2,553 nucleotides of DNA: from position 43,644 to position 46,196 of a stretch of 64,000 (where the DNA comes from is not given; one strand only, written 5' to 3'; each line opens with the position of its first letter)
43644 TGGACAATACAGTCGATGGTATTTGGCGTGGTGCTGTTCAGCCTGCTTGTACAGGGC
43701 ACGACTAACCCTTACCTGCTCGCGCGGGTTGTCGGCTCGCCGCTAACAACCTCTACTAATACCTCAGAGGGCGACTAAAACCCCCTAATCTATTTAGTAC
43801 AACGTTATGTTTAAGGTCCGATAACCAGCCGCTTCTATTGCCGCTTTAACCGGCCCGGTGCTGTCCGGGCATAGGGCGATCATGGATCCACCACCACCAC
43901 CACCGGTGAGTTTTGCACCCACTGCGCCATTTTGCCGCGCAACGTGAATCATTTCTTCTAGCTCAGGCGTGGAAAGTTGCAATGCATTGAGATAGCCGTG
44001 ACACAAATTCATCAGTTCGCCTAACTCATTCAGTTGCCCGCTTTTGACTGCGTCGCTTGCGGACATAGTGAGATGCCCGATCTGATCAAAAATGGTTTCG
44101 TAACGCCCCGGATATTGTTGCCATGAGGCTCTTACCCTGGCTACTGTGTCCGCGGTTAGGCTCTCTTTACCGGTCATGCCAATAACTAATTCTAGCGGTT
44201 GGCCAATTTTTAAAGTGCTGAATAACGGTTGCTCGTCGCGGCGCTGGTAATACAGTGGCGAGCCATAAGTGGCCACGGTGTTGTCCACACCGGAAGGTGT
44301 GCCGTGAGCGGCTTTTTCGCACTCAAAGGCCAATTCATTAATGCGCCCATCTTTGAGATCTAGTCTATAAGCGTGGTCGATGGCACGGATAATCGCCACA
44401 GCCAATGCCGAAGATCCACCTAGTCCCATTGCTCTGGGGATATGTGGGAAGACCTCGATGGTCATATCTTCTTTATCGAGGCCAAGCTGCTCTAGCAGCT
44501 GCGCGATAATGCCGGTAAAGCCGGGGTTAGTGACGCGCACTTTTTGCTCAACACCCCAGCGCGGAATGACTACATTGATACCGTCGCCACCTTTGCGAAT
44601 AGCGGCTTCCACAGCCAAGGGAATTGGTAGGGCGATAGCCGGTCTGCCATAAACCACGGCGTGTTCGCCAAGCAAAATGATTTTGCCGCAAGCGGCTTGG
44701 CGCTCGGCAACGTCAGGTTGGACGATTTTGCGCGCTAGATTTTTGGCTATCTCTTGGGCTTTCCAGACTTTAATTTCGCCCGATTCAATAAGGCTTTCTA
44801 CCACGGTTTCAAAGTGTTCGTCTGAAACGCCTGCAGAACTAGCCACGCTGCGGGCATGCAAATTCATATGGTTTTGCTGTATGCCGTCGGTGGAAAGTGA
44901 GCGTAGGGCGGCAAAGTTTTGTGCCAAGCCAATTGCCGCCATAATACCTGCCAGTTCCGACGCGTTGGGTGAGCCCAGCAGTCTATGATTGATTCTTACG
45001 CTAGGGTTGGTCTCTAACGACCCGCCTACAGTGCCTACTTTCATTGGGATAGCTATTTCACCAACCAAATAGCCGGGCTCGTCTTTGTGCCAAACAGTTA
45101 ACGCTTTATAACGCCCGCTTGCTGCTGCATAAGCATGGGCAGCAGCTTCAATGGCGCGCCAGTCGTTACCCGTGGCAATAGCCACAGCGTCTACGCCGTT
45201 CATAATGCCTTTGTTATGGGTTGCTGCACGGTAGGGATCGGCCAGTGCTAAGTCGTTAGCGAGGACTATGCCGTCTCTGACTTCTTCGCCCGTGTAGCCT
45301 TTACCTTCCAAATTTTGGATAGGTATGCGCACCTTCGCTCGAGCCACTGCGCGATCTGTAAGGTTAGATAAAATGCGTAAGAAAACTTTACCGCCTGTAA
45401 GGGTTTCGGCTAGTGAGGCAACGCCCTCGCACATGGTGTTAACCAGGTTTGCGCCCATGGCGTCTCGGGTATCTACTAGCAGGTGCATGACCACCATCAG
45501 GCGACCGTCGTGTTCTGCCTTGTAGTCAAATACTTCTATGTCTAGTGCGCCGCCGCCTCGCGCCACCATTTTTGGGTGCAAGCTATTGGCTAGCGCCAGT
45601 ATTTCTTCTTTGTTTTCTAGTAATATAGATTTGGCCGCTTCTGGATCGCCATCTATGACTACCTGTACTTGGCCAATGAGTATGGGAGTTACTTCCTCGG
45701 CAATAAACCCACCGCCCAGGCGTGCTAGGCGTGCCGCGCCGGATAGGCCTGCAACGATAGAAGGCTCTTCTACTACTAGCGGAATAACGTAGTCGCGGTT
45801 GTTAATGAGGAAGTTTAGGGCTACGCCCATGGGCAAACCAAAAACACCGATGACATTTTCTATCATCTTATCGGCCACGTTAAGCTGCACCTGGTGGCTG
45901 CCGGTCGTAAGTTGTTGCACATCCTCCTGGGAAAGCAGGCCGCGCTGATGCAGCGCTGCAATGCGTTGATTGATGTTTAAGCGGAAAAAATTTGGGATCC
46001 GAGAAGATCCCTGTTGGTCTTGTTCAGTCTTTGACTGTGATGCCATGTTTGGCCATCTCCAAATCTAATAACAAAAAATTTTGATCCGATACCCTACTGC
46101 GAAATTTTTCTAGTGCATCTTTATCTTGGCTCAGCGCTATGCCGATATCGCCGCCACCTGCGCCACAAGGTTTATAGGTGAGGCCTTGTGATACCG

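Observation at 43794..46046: HMG-CoA reductase fused to mevalonate kinase in one 750-aa polypeptide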

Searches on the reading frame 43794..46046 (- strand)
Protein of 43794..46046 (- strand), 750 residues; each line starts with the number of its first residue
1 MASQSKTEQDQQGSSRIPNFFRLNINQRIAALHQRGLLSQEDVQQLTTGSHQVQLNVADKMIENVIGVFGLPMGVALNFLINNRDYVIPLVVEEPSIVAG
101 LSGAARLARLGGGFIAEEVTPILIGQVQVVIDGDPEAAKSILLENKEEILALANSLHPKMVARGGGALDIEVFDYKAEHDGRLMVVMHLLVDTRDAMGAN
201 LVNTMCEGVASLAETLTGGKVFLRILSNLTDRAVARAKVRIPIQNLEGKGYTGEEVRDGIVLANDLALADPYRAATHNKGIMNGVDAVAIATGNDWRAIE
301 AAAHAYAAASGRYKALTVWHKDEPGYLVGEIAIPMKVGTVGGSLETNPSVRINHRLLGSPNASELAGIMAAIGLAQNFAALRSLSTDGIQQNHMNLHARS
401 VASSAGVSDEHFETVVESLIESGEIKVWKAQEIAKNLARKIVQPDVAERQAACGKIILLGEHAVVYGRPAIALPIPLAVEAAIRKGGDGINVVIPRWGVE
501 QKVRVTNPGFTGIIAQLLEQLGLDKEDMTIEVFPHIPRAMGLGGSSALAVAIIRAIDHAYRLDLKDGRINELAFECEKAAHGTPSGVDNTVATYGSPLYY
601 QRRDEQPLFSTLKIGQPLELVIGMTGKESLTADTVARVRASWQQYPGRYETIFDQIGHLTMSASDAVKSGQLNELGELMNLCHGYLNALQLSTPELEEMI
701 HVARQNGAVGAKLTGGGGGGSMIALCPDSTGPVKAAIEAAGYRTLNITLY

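Call 3: search_protein_families(library=pfam, proteins=[window:43794-46046:-])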
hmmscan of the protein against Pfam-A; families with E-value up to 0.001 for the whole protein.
window:43794-46046:- (750 aa): 3 families
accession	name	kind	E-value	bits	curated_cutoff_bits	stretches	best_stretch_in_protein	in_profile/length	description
PF00368.23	HMG-CoA_red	-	1.4e-101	340.7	27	1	25-398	2-368/368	Hydroxymethylglutaryl-coenzyme A reductase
PF00288.32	GHMP_kinases_N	-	6.6e-17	61.9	22.3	1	513-594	6-85/87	GHMP kinases N terminal domain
PF08544.19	GHMP_kinases_C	-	1.4e-13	51.5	21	1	665-730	3-70/85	GHMP kinases C terminal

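Call 4: search_protein_families(library=ncbifam, proteins=[window:43794-46046:-])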
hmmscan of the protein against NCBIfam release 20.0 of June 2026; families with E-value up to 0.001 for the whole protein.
window:43794-46046:- (750 aa): 19 families
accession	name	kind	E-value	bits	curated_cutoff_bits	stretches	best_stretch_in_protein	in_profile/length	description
TIGR00532.1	HMG_CoA_R_NAD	equivalog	6.6e-118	394.4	259.95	1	12-398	19-395/395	hydroxymethylglutaryl-CoA reductase, degradative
TIGR00549.1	mevalon_kin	equivalog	1.7e-72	244.3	163.05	1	452-725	1-276/276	mevalonate kinase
NF003036.0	PRK03926.1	equivalog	4.9e-61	206.4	403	1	451-742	5-284/302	mevalonate kinase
NF003006.0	PRK03817.1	equivalog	6.9e-19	68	443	2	662-738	248-326/352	galactokinase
NF040957.1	Arch_PMK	equivalog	5.4e-16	59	500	1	452-746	4-306/316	phosphomevalonate kinase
TIGR01220.1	Pmev_kin_Gr_pos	equivalog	2.5e-12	46.5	165.7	2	538-605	115-182/358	phosphomevalonate kinase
NF003705.0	PRK05322.1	equivalog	7.1e-12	44.7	385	1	660-728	281-351/388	galactokinase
NF003472.0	PRK05101.1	equivalog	2.7e-11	43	499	1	660-738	275-357/382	galactokinase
NF001816.0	PRK00555.1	equivalog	1e-10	41.1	509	1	662-743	259-346/363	galactokinase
NF002288.1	PRK01212.1-4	equivalog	6.3e-10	38.6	194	1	514-729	64-268/303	homoserine kinase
TIGR00131.1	gal_kin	equivalog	8.8e-10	38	226.65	1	658-730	280-354/388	galactokinase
NF049969.1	GlMnHpPKinHddA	equivalog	2.2e-09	37.2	600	1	528-596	98-167/338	D-glycero-D-manno-heptose 7-phosphate kinase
TIGR01920.1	Shik_kin_archae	equivalog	2.4e-09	36.9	126.85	1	472-595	18-138/266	shikimate kinase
TIGR00533.1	HMG_CoA_R_NADP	equivalog_domain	1.9e-08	33.7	441.8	1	56-208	57-205/402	hydroxymethylglutaryl-CoA reductase (NADPH)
NF009948.0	PRK13412.1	equivalog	1.3e-07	29.8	721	1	527-730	726-941/974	bifunctional fucokinase/fucose-1-phosphate guanylyltransferase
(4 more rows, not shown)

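Call 5: find_homologous_proteins(query=window:43794-46046:-, max_evalue=1e-10)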
Query window:43794-46046:- (750 aa): 8000 proteins with E <= 1e-10 among 8000 candidates; the best 120 are listed.
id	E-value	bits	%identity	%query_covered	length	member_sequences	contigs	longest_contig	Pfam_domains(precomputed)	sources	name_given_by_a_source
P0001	0.0e+0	1651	100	100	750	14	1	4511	PF00368.24,PF00288.33,PF08544.19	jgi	-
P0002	0.0e+0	1624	98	100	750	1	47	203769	PF00368.24,PF00288.33,PF08544.19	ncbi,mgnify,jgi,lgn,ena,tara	ncbi:MAG: hydroxymethylglutaryl-CoA reductase [Candidatus Azotimanducaceae bacterium]|mgnify:FL=1|jg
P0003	0.0e+0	1622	98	100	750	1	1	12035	PF00368.24,PF00288.33,PF08544.19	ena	-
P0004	0.0e+0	1622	98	100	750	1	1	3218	PF00368.24,PF00288.33,PF08544.19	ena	-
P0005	0.0e+0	1621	98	100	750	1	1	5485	PF00368.24,PF00288.33,PF08544.19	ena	-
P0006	0.0e+0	1619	98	100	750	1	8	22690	PF00368.24,PF00288.33,PF08544.19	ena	-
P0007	0.0e+0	1617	97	100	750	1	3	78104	PF00368.24,PF00288.33,PF08544.19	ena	-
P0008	0.0e+0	1617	97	100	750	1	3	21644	PF00368.24,PF00288.33,PF08544.19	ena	-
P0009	0.0e+0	1616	97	100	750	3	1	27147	PF00368.24,PF00288.33,PF08544.19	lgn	-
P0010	0.0e+0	1616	98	100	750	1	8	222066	PF00368.24,PF00288.33,PF08544.19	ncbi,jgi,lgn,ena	-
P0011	0.0e+0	1616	97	100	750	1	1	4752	PF00368.24,PF00288.33,PF08544.19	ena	-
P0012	0.0e+0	1616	97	100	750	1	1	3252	PF00368.24,PF00288.33,PF08544.19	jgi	-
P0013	0.0e+0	1615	97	100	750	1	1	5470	PF00368.24,PF00288.33,PF08544.19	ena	-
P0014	0.0e+0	1615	97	100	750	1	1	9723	PF00368.24,PF00288.33,PF08544.19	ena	-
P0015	0.0e+0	1615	97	100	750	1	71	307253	PF00368.24,PF00288.33,PF08544.19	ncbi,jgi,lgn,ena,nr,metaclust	ncbi:MAG: hydroxymethylglutaryl-CoA reductase, degradative [Gammaproteobacteria bacterium]|jgi:hydro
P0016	0.0e+0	1615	98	100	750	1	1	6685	PF00368.24,PF00288.33,PF08544.19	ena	-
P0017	0.0e+0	1615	97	100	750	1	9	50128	PF00368.24,PF00288.33,PF08544.19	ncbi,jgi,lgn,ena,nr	ncbi:hydroxymethylglutaryl-CoA reductase, degradative [Pseudomonadales bacterium]|jgi:hydroxymethylg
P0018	0.0e+0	1614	97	100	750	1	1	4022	PF00368.24,PF00288.33,PF08544.19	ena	-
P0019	0.0e+0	1614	97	100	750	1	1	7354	PF00368.24,PF00288.33,PF08544.19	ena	-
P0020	0.0e+0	1614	97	100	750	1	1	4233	PF00368.24,PF00288.33,PF08544.19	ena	-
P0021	0.0e+0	1614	97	100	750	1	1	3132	PF00368.24,PF00288.33,PF08544.19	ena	-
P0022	0.0e+0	1614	97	100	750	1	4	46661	PF00368.24,PF00288.33,PF08544.19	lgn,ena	-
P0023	0.0e+0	1614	97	100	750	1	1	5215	PF00368.24,PF00288.33,PF08544.19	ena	-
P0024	0.0e+0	1614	97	100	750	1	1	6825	PF00368.24,PF00288.33,PF08544.19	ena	-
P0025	0.0e+0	1613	97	100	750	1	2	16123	PF00368.24,PF00288.33,PF08544.19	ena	-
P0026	0.0e+0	1613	98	100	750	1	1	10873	PF00368.24,PF00288.33,PF08544.19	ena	-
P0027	0.0e+0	1613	97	100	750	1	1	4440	PF00368.24,PF00288.33,PF08544.19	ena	-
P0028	0.0e+0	1613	97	100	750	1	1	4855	PF00368.24,PF00288.33,PF08544.19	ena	-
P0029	0.0e+0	1613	97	100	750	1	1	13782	PF00368.24,PF00288.33,PF08544.19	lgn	-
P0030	0.0e+0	1613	97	100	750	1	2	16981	PF00368.24,PF00288.33,PF08544.19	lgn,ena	-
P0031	0.0e+0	1613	97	100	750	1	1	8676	PF00368.24,PF00288.33,PF08544.19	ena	-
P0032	0.0e+0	1613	98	100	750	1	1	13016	PF00368.24,PF00288.33,PF08544.19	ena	-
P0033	0.0e+0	1613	97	100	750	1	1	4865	PF00368.24,PF00288.33,PF08544.19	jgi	jgi:hydroxymethylglutaryl-CoA reductase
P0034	0.0e+0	1613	97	100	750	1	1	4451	PF00368.24,PF00288.33,PF08544.19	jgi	-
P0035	0.0e+0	1613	97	100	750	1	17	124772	PF00368.24,PF00288.33,PF08544.19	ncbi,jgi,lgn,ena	jgi:hydroxymethylglutaryl-CoA reductase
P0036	0.0e+0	1613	97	100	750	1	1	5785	PF00368.24,PF00288.33,PF08544.19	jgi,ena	-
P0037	0.0e+0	1613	97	100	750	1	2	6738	PF00368.24,PF00288.33,PF08544.19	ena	-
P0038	0.0e+0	1613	97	100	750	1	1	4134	PF00368.24,PF00288.33,PF08544.19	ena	-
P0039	0.0e+0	1613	98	100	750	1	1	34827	PF00368.24,PF00288.33,PF08544.19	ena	-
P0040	0.0e+0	1613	97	100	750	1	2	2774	PF00368.24,PF00288.33,PF08544.19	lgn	-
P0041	0.0e+0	1612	97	100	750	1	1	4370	PF00368.24,PF00288.33,PF08544.19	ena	-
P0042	0.0e+0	1612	97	100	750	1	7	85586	PF00368.24,PF00288.33,PF08544.19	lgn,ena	-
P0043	0.0e+0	1612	98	100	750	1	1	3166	PF00368.24,PF00288.33,PF08544.19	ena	-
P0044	0.0e+0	1612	97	100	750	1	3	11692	PF00368.24,PF00288.33,PF08544.19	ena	-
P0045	0.0e+0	1612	97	100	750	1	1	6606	PF00368.24,PF00288.33,PF08544.19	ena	-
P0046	0.0e+0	1612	97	100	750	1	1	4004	PF00368.24,PF00288.33,PF08544.19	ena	-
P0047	0.0e+0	1612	98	100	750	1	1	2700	PF00368.24,PF00288.33,PF08544.19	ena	-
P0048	0.0e+0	1612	97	100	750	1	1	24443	PF00368.24,PF00288.33,PF08544.19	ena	-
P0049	0.0e+0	1612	98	100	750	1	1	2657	PF00368.24,PF00288.33,PF08544.19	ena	-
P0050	0.0e+0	1611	97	100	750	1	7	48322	PF00368.24,PF00288.33,PF08544.19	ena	-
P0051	0.0e+0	1611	97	100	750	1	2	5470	PF00368.24,PF00288.33,PF08544.19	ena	-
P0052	0.0e+0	1611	97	100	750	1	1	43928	PF00368.24,PF00288.33,PF08544.19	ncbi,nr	ncbi:hydroxymethylglutaryl-CoA reductase, degradative [Pseudomonadales bacterium]|nr:hydroxymethylgl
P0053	0.0e+0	1611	98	100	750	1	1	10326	PF00368.24,PF00288.33,PF08544.19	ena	-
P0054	0.0e+0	1611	97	100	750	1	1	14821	PF00368.24,PF00288.33,PF08544.19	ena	-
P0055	0.0e+0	1611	97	100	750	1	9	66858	PF00368.24,PF00288.33,PF08544.19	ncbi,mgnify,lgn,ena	mgnify:FL=1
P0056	0.0e+0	1611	97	100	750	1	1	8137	PF00368.24,PF00288.33,PF08544.19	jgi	jgi:hydroxymethylglutaryl-CoA reductase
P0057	0.0e+0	1611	98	100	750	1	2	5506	PF00368.24,PF00288.33,PF08544.19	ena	-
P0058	0.0e+0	1611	97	100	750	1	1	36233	PF00368.24,PF00288.33,PF08544.19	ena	-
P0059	0.0e+0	1611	97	100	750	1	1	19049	PF00368.24,PF00288.33,PF08544.19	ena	-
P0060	0.0e+0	1610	97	100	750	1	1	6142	PF00368.24,PF00288.33,PF08544.19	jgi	jgi:hydroxymethylglutaryl-CoA reductase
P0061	0.0e+0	1610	97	100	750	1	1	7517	PF00368.24,PF00288.33,PF08544.19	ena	-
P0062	0.0e+0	1610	97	100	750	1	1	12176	PF00368.24,PF00288.33,PF08544.19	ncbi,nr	ncbi:hydroxymethylglutaryl-CoA reductase, degradative [Pseudomonadales bacterium]|nr:hydroxymethylgl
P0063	0.0e+0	1610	97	100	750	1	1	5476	PF00368.24,PF00288.33,PF08544.19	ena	-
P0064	0.0e+0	1610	97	100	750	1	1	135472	PF00368.24,PF00288.33,PF08544.19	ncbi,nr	ncbi:hydroxymethylglutaryl-CoA reductase, degradative [Pseudomonadales bacterium]|nr:hydroxymethylgl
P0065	0.0e+0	1610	97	100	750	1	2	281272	PF00368.24,PF00288.33,PF08544.19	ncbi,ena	-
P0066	0.0e+0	1610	97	100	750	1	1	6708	PF00368.24,PF00288.33,PF08544.19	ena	-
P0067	0.0e+0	1610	98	100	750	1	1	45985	PF00368.24,PF00288.33,PF08544.19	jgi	jgi:hydroxymethylglutaryl-CoA reductase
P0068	0.0e+0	1609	97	100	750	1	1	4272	PF00368.24,PF00288.33,PF08544.19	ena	-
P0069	0.0e+0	1609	97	100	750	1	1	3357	PF00368.24,PF00288.33,PF08544.19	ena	-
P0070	0.0e+0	1609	97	100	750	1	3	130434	PF00368.24,PF00288.33,PF08544.19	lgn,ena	-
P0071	0.0e+0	1609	97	100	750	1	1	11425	PF00368.24,PF00288.33,PF08544.19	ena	-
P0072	0.0e+0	1608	97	100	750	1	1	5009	PF00368.24,PF00288.33,PF08544.19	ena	-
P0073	0.0e+0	1608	98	100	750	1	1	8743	PF00368.24,PF00288.33,PF08544.19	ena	-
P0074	0.0e+0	1608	97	100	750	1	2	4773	PF00368.24,PF00288.33,PF08544.19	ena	-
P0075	0.0e+0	1608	97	100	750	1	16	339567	PF00368.24,PF00288.33,PF08544.19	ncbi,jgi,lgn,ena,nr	ncbi:MAG: hydroxymethylglutaryl-CoA reductase, degradative [Pseudomonadales bacterium]|jgi:hydroxyme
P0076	0.0e+0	1608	97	100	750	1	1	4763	PF00368.24,PF00288.33,PF08544.19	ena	-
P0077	0.0e+0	1607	97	100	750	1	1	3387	PF00368.24,PF00288.33,PF08544.19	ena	-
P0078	0.0e+0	1606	97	100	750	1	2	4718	PF00368.24,PF00288.33,PF08544.19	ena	-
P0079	0.0e+0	1606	97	100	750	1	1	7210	PF00368.24,PF00288.33,PF08544.19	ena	-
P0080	0.0e+0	1605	97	100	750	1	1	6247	PF00368.24,PF00288.33,PF08544.19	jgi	-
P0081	0.0e+0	1605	97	100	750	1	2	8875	PF00368.24,PF00288.33,PF08544.19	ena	-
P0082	0.0e+0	1601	97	100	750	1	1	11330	PF00368.24,PF00288.33,PF08544.19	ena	-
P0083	0.0e+0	1599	96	100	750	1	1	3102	PF00368.24,PF00288.33,PF08544.19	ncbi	-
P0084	0.0e+0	1557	94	100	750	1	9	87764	PF00368.24,PF00288.33,PF08544.19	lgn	-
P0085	0.0e+0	1551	94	100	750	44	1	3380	PF00368.24,PF00288.33,PF08544.19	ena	-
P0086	0.0e+0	1460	97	90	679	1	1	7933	PF00368.24,PF00288.33,PF08544.19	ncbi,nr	ncbi:hydroxymethylglutaryl-CoA reductase, degradative, partial [Pseudomonadales bacterium]|nr:hydrox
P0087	0.0e+0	1455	88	98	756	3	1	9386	PF00368.24,PF00288.33,PF08544.19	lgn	-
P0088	0.0e+0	1411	97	88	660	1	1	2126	PF00368.24,PF00288.33,PF08544.19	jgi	jgi:hydroxymethylglutaryl-CoA reductase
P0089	0.0e+0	1364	81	100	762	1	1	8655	PF00368.24,PF00288.33,PF08544.19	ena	-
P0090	0.0e+0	1364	81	99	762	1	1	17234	PF00368.24,PF00288.33,PF08544.19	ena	-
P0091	0.0e+0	1364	81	99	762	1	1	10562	PF00368.24,PF00288.33,PF08544.19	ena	-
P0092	0.0e+0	1363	81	100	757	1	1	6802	PF00368.24,PF00288.33,PF08544.19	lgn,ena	-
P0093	0.0e+0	1363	81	100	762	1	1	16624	PF00368.24,PF00288.33,PF08544.19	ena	-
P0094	0.0e+0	1362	81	100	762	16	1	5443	PF00368.24,PF00288.33,PF08544.19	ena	-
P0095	0.0e+0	1362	81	99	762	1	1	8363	PF00368.24,PF00288.33,PF08544.19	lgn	-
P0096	0.0e+0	1361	81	99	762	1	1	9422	PF00368.24,PF00288.33,PF08544.19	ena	-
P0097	0.0e+0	1361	81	99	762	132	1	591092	PF00368.24,PF00288.33,PF08544.19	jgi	jgi:hydroxymethylglutaryl-CoA reductase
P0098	0.0e+0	1361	81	99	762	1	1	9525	PF00368.24,PF00288.33,PF08544.19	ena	-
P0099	0.0e+0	1361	81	99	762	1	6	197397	PF00368.24,PF00288.33,PF08544.19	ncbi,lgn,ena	-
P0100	0.0e+0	1361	81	99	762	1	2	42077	PF00368.24,PF00288.33,PF08544.19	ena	-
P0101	0.0e+0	1361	81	99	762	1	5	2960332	PF00368.24,PF00288.33,PF08544.19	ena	-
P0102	0.0e+0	1360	81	99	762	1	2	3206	PF00368.24,PF00288.33,PF08544.19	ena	-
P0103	0.0e+0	1359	81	99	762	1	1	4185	PF00368.24,PF00288.33,PF08544.19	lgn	-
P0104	0.0e+0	1359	81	100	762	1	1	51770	PF00368.24,PF00288.33,PF08544.19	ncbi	-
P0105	0.0e+0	1359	81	99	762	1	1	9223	PF00368.24,PF00288.33,PF08544.19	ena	-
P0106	0.0e+0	1359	80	100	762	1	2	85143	PF00368.24,PF00288.33,PF08544.19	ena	-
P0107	0.0e+0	1358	80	99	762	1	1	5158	PF00368.24,PF00288.33,PF08544.19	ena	-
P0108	0.0e+0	1358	81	99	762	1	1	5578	PF00368.24,PF00288.33,PF08544.19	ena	-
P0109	0.0e+0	1349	80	100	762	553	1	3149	PF00368.24,PF00288.33,PF08544.19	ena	-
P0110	0.0e+0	1345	79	100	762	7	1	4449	PF00368.24,PF00288.33,PF08544.19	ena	-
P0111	0.0e+0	1341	80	100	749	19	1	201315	PF00368.24,PF00288.33,PF08544.19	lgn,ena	-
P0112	0.0e+0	1331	79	100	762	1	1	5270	PF00368.24,PF00288.33,PF08544.19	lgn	-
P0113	0.0e+0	1326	79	100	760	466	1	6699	PF00368.24,PF00288.33,PF08544.19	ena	-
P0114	0.0e+0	1312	80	100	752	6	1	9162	PF00368.24,PF00288.33,PF08544.19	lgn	-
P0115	0.0e+0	1311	78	100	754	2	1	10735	PF00368.24,PF00288.33,PF08544.19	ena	-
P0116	0.0e+0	1308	78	100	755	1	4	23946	PF00368.24,PF00288.33,PF08544.19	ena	-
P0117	0.0e+0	1306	79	98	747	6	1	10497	PF00368.24,PF00288.33,PF08544.19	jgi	jgi:hydroxymethylglutaryl-CoA reductase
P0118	0.0e+0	1306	79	98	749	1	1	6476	PF00368.24,PF00288.33,PF08544.19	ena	-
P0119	0.0e+0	1304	77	100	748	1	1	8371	PF00368.24,PF00288.33,PF08544.19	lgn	-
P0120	0.0e+0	1302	78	99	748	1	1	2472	PF00368.24,PF00288.33,PF08544.19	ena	-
